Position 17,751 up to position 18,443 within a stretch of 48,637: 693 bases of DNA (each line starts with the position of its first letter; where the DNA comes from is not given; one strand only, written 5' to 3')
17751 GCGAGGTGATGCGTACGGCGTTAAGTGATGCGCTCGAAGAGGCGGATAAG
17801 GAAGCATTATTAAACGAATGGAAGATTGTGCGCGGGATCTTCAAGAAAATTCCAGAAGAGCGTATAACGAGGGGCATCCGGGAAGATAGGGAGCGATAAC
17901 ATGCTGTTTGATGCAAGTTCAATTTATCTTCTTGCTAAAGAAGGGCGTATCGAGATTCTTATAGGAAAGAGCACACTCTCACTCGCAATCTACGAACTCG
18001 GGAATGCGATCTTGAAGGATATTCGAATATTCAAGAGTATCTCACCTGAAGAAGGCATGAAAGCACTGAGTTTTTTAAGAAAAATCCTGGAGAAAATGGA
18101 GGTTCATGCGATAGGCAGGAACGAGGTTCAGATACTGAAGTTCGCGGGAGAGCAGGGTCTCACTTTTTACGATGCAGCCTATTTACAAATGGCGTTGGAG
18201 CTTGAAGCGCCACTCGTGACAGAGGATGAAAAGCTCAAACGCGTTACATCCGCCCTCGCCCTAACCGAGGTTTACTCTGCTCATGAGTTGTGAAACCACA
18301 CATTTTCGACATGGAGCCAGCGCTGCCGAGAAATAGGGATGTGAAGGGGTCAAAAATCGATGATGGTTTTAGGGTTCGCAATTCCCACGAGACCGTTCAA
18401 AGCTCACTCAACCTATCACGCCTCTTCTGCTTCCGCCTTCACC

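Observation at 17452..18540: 125-bp duplication of the rps6e 3' end brackets a vapBC cassette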

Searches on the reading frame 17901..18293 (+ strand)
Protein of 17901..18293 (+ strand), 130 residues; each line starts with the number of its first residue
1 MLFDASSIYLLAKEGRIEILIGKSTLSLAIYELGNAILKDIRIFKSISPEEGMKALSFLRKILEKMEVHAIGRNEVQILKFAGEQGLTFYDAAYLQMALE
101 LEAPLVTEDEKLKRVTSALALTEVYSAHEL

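Call 7: search_protein_families(library=pfam, proteins=[window:17901-18293:+], max_evalue=0.01)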
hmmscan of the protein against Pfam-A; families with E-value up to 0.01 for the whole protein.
window:17901-18293:+ (130 aa): 1 family
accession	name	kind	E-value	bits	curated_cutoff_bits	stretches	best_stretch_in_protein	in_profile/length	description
PF01850.27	PIN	-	0.0002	22.4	23.6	1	25-115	33-117/120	PIN domain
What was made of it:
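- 17901..18293 (+): vapC toxin (130 aa), a PIN-domain protein. Pfam PIN at 2e-4, just under the gathering score (call 7).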

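Call 10: find_encoding_contigs(protein=window:17901-18293:+, flank=6000, max_places=10)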
Protein window:17901-18293:+ (130 aa): 9 contigs read that carry it; 4 places shown.
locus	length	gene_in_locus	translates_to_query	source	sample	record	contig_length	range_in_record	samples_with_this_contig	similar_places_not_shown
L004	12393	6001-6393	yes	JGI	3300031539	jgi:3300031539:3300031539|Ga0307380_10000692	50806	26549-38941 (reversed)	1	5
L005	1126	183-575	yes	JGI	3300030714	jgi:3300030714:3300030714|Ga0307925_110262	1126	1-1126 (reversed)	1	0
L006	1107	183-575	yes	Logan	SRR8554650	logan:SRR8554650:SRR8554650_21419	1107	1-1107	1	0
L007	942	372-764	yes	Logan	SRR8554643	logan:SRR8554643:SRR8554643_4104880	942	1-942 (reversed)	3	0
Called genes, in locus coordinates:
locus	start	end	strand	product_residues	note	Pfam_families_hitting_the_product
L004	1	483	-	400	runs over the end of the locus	PF01656:CbiA, PF02374:ArsA_ATPase, PF13614:AAA_31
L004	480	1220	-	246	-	PF00535:Glycos_transf_2, PF10111:Glyco_tranf_2_2 (weak), PF13641:Glyco_tranf_2_3 (weak)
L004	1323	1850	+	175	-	PF02926:THUMP (faint)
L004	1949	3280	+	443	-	PF08543:Phos_pyr_kin, PF00294:PfkB (weak), PF10120:ThiN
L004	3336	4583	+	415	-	PF01966:HD, PF19276:HD_assoc_2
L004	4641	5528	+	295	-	-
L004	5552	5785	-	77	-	PF01092:Ribosomal_S6e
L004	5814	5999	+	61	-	-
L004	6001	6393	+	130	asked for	-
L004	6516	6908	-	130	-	PF01092:Ribosomal_S6e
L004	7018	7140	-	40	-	-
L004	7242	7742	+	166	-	-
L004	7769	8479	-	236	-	-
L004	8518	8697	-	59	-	-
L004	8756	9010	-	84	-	PF09851:SHOCT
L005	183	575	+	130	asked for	-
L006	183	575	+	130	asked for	-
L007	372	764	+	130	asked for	-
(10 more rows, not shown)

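Call 21: search_protein_families(library=ncbifam, proteins=[window:17901-18293:+], max_evalue=0.1)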
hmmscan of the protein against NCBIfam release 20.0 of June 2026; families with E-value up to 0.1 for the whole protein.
window:17901-18293:+ (130 aa): 1 family
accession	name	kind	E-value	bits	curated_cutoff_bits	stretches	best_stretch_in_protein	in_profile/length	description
NF003345.0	PRK04358.1-6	equivalog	0.039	13.4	260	1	91-123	166-198/219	hypothetical protein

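Call 22: search_protein_families(library=padloc, proteins=[window:17901-18293:+], max_evalue=0.1)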
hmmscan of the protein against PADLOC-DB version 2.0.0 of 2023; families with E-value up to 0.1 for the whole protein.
window:17901-18293:+ (130 aa): 0 families

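Call 23: search_protein_families(library=phrogs, proteins=[window:17901-18293:+], max_evalue=0.1)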
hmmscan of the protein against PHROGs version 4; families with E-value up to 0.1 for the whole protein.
window:17901-18293:+ (130 aa): 0 families

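Call 24: find_homologous_proteins(query=window:17901-18293:+, max_evalue=0.001)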
Query window:17901-18293:+ (130 aa): 43 proteins with E <= 0.001 among 78 candidates.
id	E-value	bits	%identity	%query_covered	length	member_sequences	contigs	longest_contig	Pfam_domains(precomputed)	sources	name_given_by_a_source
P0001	5.7e-73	260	100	100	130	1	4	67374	-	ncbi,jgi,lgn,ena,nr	ncbi:MAG TPA: type II toxin-antitoxin system VapC family toxin [Desulfobacteria bacterium]|nr:type I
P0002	8.5e-52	192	76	100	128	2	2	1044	PF01850.28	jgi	jgi:predicted nucleic acid-binding protein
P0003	2.0e-48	181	73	100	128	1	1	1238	PF01850.28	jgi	jgi:predicted nucleic acid-binding protein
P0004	3.5e-48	181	73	100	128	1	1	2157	PF01850.28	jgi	jgi:predicted nucleic acid-binding protein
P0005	3.8e-48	180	74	100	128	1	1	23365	PF01850.28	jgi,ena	jgi:predicted nucleic acid-binding protein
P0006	9.4e-48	179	73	100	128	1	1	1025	PF01850.28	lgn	-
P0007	2.8e-47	178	72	100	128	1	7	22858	PF01850.28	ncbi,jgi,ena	-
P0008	9.7e-47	176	72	100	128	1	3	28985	PF01850.28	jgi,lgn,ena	-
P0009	7.4e-45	170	70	100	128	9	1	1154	PF01850.28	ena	-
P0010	2.0e-44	168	69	100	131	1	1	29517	-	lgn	-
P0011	4.6e-43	164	80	85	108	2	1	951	-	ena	-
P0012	1.1e-25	108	66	72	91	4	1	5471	PF01850.28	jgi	jgi:predicted nucleic acid-binding protein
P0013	3.4e-21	94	45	100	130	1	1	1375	PF01850.28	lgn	-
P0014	1.2e-20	92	45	100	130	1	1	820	PF01850.28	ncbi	-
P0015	1.5e-19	88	48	87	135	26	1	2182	PF01850.28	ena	-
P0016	8.2e-19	86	45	89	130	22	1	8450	PF01850.28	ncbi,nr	ncbi:PIN domain-containing protein [archaeon]|nr:PIN domain-containing protein [archaeon]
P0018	6.2e-18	83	42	92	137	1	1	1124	PF01850.28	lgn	-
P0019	6.4e-17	80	43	96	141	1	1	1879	PF01850.28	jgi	jgi:predicted nucleic acid-binding protein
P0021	6.8e-16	77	42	93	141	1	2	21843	PF01850.28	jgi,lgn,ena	jgi:predicted nucleic acid-binding protein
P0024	1.5e-13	69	42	88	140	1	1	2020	PF01850.28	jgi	jgi:predicted nucleic acid-binding protein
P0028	4.3e-12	64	45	73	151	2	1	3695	PF01850.28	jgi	jgi:predicted nucleic acid-binding protein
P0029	8.9e-12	63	45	73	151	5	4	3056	PF01850.28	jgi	jgi:Predicted nucleic acid-binding protein, contains PIN domain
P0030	2.1e-11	62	40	90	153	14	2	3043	PF01850.28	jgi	jgi:predicted nucleic acid-binding protein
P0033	7.4e-11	60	40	87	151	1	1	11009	PF01850.28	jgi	-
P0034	7.4e-11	60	40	87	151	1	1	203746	PF01850.28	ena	-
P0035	7.6e-11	60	40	87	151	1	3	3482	PF01850.28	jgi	jgi:predicted nucleic acid-binding protein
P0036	3.8e-10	58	39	87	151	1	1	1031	PF01850.28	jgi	jgi:predicted nucleic acid-binding protein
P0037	3.9e-10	58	38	87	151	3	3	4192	PF01850.28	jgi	jgi:predicted nucleic acid-binding protein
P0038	2.3e-9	56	37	86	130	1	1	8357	PF01850.28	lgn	-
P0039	4.8e-9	55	36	95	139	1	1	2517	PF01850.28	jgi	-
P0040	7.2e-9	54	38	86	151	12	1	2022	PF01850.28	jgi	jgi:predicted nucleic acid-binding protein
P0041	1.3e-6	47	38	86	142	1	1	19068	PF01850.28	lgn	-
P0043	1.0e-5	44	34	91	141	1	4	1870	PF01850.28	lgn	-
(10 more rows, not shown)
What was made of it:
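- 17901..18293 (+): Homologues carry a precomputed PF01850 hit (call 24).
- On VapBC type II toxin-antitoxin: Pfam PIN scores 22.4 bits against a 23.6-bit cut-off for this sequence, and homologues carry PF01850 (calls 7, 24).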

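Call 25: find_encoding_contigs(protein=P0005, flank=6000, max_places=4)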
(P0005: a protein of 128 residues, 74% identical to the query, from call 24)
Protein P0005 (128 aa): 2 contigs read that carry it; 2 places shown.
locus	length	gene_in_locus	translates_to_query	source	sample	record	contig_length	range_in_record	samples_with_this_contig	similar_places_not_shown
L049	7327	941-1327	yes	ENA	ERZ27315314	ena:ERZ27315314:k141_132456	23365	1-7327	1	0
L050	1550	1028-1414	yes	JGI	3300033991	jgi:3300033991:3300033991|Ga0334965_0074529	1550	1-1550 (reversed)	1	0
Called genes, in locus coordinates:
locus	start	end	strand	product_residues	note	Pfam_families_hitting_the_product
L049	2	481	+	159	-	?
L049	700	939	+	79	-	-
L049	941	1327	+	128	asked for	PF01850:PIN (weak)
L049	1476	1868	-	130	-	PF01092:Ribosomal_S6e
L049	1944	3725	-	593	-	PF00009:GTP_EFTU, PF01926:MMR_HSR1, PF03029:ATP_bind_1 (weak), PF03144:GTP_EFTU_D2, PF11987:IF-2, PF14578:GTP_EFTU_D4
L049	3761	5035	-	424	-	PF00226:DnaJ, PF01556:DnaJ_C, PF00684:DnaJ_CXXCXGXG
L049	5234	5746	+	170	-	-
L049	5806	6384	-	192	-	PF13207:AAA_17, PF13238:AAA_18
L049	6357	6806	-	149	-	PF01629:DUF22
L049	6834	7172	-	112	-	PF02406:MmoB_DmpM (faint)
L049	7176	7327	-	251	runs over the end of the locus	PF04055:Radical_SAM, PF13353:Fer4_12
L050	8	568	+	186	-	PF19276:HD_assoc_2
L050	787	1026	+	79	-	-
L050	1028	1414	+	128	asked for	PF01850:PIN (weak)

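Call 26: find_encoding_contigs(protein=P0007, flank=6000, max_places=4)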
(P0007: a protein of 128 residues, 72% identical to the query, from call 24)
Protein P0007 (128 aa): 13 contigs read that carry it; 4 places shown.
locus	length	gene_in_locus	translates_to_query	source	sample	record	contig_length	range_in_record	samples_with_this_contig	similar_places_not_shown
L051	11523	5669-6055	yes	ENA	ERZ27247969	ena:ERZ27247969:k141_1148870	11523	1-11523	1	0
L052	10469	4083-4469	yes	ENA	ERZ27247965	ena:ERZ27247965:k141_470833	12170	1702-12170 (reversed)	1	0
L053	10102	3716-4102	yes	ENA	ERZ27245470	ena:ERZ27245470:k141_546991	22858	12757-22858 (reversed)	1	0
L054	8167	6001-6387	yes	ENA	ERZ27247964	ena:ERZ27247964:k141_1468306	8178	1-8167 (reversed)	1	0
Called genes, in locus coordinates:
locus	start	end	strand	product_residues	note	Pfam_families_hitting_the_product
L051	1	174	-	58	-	?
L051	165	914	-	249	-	PF00535:Glycos_transf_2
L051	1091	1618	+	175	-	PF02926:THUMP (weak)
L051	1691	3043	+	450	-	PF08543:Phos_pyr_kin, PF00294:PfkB, PF10120:ThiN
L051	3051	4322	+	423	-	PF01966:HD, PF19276:HD_assoc_2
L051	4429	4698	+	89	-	PF18929:DUF5678 (weak)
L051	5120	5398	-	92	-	-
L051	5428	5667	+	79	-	-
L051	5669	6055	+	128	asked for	PF01850:PIN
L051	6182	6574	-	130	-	PF01092:Ribosomal_S6e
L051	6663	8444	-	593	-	PF00009:GTP_EFTU, PF01926:MMR_HSR1, PF03029:ATP_bind_1 (weak), PF03144:GTP_EFTU_D2, PF11987:IF-2, PF14578:GTP_EFTU_D4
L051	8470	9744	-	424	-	PF00226:DnaJ, PF01556:DnaJ_C, PF00684:DnaJ_CXXCXGXG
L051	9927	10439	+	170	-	-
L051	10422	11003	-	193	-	PF13207:AAA_17, PF13238:AAA_18, PF13671:AAA_33 (faint)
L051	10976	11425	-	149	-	PF01629:DUF22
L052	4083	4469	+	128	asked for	PF01850:PIN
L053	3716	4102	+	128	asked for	PF01850:PIN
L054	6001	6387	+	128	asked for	PF01850:PIN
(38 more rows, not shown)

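Call 27: find_encoding_contigs(protein=P0008, flank=6000, max_places=4)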
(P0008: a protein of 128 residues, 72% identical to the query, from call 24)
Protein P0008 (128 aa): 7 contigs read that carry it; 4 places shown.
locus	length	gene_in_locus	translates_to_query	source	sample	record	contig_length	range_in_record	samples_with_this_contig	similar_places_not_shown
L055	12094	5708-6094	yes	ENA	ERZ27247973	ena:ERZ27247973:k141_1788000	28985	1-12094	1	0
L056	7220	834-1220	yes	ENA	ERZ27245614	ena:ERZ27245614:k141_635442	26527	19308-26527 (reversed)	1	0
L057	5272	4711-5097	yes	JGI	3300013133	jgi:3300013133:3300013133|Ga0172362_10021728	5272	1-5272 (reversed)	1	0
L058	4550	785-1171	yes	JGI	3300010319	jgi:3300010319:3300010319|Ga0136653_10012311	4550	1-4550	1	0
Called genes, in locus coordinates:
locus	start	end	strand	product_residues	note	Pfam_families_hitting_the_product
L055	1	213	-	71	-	?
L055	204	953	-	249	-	PF00535:Glycos_transf_2, PF10111:Glyco_tranf_2_2 (faint)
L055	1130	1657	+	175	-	PF02926:THUMP (weak)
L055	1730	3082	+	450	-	PF08543:Phos_pyr_kin, PF00294:PfkB, PF10120:ThiN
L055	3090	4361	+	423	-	PF01966:HD, PF19276:HD_assoc_2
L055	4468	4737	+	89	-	PF18929:DUF5678 (weak)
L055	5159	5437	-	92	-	-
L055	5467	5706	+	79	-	-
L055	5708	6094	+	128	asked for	PF01850:PIN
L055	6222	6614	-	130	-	PF01092:Ribosomal_S6e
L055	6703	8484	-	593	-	PF00009:GTP_EFTU, PF01926:MMR_HSR1, PF03029:ATP_bind_1 (weak), PF03144:GTP_EFTU_D2, PF11987:IF-2, PF14578:GTP_EFTU_D4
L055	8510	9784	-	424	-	PF00226:DnaJ, PF01556:DnaJ_C, PF00684:DnaJ_CXXCXGXG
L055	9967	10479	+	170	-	-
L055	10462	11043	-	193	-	PF13207:AAA_17, PF13238:AAA_18, PF13671:AAA_33 (faint)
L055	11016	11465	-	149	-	PF01629:DUF22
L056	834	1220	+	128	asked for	PF01850:PIN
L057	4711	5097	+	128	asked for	PF01850:PIN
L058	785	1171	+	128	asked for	PF01850:PIN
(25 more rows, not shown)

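Call 28: find_encoding_contigs(protein=P0010, flank=6000, max_places=4)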
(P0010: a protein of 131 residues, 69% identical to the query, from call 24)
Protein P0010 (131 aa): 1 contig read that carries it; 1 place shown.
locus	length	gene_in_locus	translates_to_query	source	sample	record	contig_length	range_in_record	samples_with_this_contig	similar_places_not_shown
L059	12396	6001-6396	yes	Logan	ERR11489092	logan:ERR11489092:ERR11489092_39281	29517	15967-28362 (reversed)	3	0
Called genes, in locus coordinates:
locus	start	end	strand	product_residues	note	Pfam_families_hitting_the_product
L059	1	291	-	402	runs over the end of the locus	PF01656:CbiA, PF02374:ArsA_ATPase, PF13614:AAA_31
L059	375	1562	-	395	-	PF02374:ArsA_ATPase, PF10609:ParA (faint)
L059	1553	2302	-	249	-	PF00535:Glycos_transf_2, PF10111:Glyco_tranf_2_2 (weak), PF13641:Glyco_tranf_2_3 (faint)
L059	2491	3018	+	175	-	-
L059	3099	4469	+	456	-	PF08543:Phos_pyr_kin, PF00294:PfkB, PF10120:ThiN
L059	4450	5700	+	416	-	PF01966:HD, PF19276:HD_assoc_2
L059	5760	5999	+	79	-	-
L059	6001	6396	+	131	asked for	-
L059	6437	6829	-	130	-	PF01092:Ribosomal_S6e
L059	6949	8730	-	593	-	PF00009:GTP_EFTU, PF01926:MMR_HSR1, PF03144:GTP_EFTU_D2, PF11987:IF-2, PF14578:GTP_EFTU_D4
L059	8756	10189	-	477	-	PF00226:DnaJ, PF01556:DnaJ_C, PF00684:DnaJ_CXXCXGXG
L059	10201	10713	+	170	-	-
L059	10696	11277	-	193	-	PF01121:CoaE (faint), PF13207:AAA_17, PF13238:AAA_18, PF13671:AAA_33 (weak)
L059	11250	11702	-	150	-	PF01629:DUF22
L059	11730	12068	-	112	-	PF02406:MmoB_DmpM (weak)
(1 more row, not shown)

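Call 34: find_related_loci(query=A3, collection=metagenome_contigs, flank=5000)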
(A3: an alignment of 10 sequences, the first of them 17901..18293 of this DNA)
Query A3 (130 aa) in metagenome_contigs; peptide patterns used: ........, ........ (x = any residue, [..] = any of these).
116 stretches matched a pattern; 56 encode a relative of the query (tblastn E <= 1e-3); 56 distinct loci.
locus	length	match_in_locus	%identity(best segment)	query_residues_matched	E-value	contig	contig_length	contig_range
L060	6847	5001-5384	72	1-130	1e-55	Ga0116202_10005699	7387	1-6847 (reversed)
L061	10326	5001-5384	71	1-130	3e-55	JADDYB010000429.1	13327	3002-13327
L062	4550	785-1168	72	1-130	4e-55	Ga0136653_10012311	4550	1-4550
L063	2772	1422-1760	48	1-113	8e-25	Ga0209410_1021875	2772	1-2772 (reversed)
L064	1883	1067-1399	43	1-112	3e-24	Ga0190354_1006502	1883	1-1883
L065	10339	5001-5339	45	1-113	4e-22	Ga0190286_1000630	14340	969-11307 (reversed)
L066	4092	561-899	39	2-115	8e-22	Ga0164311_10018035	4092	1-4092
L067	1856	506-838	40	1-112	3e-21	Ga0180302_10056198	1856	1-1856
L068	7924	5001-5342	37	1-115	4e-21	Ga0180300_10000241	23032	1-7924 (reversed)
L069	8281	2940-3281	37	1-115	4e-21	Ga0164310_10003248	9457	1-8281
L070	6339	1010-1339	41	2-112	6e-21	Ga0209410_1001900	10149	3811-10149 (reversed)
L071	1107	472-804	37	1-112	2e-20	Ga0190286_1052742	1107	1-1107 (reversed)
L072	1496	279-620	39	2-116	2e-20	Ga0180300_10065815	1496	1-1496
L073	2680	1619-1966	44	2-114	2e-20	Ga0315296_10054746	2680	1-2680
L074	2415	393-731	41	2-115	3e-20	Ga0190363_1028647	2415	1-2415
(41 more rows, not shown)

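Call 35: find_related_loci(query=A3, collection=viral_contigs, flank=5000)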
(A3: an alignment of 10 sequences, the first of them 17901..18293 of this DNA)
Query A3 (130 aa) in viral_contigs; peptide patterns used: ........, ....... (x = any residue, [..] = any of these).
111 stretches matched a pattern, but none encodes a relative of the query by tblastn (E <= 1e-3).

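Call 44: find_encoding_contigs(protein=P0002, flank=3000, max_places=4)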
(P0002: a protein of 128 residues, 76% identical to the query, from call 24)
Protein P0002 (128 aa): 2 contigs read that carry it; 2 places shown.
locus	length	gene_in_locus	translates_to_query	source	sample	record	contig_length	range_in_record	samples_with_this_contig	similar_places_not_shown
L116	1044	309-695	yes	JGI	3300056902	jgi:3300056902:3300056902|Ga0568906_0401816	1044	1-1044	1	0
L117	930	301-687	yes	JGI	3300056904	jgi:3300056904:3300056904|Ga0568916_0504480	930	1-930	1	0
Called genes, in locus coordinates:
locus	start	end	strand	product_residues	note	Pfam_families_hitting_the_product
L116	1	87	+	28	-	?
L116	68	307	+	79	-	-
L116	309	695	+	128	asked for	PF01850:PIN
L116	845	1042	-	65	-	?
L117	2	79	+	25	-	?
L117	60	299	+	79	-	-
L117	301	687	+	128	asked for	PF01850:PIN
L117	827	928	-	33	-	?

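Call 45: find_encoding_contigs(protein=P0011, flank=3000, max_places=4)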
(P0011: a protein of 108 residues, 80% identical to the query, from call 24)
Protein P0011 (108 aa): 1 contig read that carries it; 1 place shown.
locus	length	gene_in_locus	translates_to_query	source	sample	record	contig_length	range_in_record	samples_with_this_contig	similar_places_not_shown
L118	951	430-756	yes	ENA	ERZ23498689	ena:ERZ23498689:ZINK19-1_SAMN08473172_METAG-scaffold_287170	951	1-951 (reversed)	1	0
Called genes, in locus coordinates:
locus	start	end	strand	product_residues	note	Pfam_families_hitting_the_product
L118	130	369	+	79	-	-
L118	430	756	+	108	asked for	-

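Call 46: find_encoding_contigs(protein=P0004, flank=3000, max_places=4)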
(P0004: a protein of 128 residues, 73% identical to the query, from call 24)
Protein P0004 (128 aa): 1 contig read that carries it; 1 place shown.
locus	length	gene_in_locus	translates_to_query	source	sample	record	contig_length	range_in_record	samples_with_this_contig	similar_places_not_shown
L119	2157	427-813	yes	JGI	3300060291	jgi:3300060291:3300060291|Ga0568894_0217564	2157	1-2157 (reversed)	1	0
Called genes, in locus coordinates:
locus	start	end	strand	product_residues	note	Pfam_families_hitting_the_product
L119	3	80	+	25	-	?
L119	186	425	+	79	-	-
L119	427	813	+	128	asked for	PF01850:PIN (weak)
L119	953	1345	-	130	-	PF01092:Ribosomal_S6e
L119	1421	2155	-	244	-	?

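Call 59: search_solved_structures(query=A2, max_evalue=0.01)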
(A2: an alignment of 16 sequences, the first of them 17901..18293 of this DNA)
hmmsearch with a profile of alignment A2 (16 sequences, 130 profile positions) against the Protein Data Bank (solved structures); distinct sequences matched with E-value up to 0.01: 3.
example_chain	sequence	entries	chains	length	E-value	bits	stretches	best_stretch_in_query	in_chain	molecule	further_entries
1v8p_A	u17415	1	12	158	1.2e-19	73.8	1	2-123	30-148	hypothetical protein PAE2754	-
1v8o_A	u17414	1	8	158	1.4e-19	73.7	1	2-123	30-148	hypothetical protein PAE2754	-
2fe1_A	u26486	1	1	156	1.5e-13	54.2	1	2-117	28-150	conserved hypothetical protein PAE0151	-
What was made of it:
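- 17901..18293 (+): The family profile hits PDB PIN proteins PAE2754 and PAE0151 at 1e-19 and 1e-13 (call 59).
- On VapBC type II toxin-antitoxin: The profile hits PIN structures 1v8p and 2fe1 at 1e-19 and 1e-13 (call 59).
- Closest known: Chromosomal type II vapBC toxin-antitoxin loci of archaea. Same: The family profile hits these solved structures (call 59).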

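Call 68: search_dna_similar(query=window:17901-18293:+, collection=plasmids, mode=protein, max_rows=8)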
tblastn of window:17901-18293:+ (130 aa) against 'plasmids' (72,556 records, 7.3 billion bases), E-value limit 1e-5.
Records with a match: 3; places in all: 3; records where one place covers at least 80% of the query: 2.
Best place of each record, by identity: <60% 3.
By first word of the organism name: Haladaptatus 2; Candidatus 1.
By predicted mobility (MOB-suite, as given by PLSDB): non-mobilizable 3.
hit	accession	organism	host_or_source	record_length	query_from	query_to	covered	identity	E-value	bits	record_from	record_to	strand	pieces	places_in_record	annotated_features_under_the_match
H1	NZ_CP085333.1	Haladaptatus salinisoli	cell culture,saline soil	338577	2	109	83%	35.1%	1e-8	59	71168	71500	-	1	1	type II toxin-antitoxin system VapC family toxin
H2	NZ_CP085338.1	Haladaptatus halobius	cell culture,saline soil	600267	2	109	83%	35.1%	2e-8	58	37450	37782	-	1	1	type II toxin-antitoxin system VapC family toxin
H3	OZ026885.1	Candidatus Methylocalor cossyra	-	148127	32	124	72%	36.6%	1e-6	53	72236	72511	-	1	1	vapC: Ribonuclease VapC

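Call 69: search_dna_similar(query=window:17901-18293:+, collection=phages, mode=protein, max_rows=8)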
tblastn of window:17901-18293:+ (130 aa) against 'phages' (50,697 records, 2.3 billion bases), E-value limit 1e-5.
No match.
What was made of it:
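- On Integrase-mediated integrative element (att-flanked): There is no relative in IMG/VR viral contigs (call 35), phages (call 69) or, above 37% identity, plasmids (call 68).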
